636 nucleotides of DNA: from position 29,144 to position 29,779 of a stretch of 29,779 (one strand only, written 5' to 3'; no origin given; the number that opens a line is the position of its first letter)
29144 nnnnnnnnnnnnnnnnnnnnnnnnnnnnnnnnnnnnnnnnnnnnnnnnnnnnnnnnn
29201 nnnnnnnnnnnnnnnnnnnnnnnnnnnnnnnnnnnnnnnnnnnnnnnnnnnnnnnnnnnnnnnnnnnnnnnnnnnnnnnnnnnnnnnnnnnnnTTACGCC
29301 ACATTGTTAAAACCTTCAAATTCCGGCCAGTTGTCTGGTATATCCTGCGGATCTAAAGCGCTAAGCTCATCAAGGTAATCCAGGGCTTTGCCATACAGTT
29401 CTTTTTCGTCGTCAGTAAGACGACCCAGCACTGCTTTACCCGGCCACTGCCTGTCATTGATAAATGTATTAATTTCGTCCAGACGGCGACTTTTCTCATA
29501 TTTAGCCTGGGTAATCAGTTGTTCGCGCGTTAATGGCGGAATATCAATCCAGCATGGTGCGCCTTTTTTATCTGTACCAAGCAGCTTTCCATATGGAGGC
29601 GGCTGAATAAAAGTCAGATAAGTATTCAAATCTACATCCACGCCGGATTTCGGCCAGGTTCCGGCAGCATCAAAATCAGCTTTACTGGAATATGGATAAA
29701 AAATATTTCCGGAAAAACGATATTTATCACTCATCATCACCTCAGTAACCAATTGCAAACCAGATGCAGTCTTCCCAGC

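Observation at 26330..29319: Fused hub/spike protein and two unassigned ORFs after the tail fibre assembly gene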

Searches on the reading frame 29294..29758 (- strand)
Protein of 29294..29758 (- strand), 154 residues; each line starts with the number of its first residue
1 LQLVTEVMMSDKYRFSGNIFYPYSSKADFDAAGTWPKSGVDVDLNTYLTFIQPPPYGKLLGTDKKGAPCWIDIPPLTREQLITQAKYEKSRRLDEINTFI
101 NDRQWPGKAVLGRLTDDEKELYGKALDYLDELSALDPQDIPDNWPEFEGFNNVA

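Call 4: search_protein_families(library=pfam, proteins=[window:29294-29758:-], max_evalue=0.1)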
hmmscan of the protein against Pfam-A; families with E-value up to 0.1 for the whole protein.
window:29294-29758:- (154 aa): 1 family
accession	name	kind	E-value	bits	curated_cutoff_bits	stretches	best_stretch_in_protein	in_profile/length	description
PF02413.22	Caudo_TAP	-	3.1e-20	73.1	22.1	1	18-146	4-128/131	Caudovirales tail fibre assembly protein, lambda gpK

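Call 5: search_protein_families(library=phrogs, proteins=[window:29294-29758:-], max_evalue=0.01)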
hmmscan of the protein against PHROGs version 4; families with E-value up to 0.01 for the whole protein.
window:29294-29758:- (154 aa): 6 families
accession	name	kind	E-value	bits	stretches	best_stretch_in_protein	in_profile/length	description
phrog_188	-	tail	7.5e-35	121.6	1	6-146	41-179/207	tail fiber assembly protein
phrog_3792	-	tail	5.8e-11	43.5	1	77-146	7-75/78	tail assembly chaperone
phrog_105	-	tail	8.9e-07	29.4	1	77-146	132-200/239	tail fiber assembly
phrog_19350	-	unknown function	9.6e-07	29.9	1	12-72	3-66/70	-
phrog_136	-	tail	7.3e-06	27.2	1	77-146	106-174/178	tail fiber assembly protein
phrog_37801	-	unknown function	0.0035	18.4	0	13-45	5-37/73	-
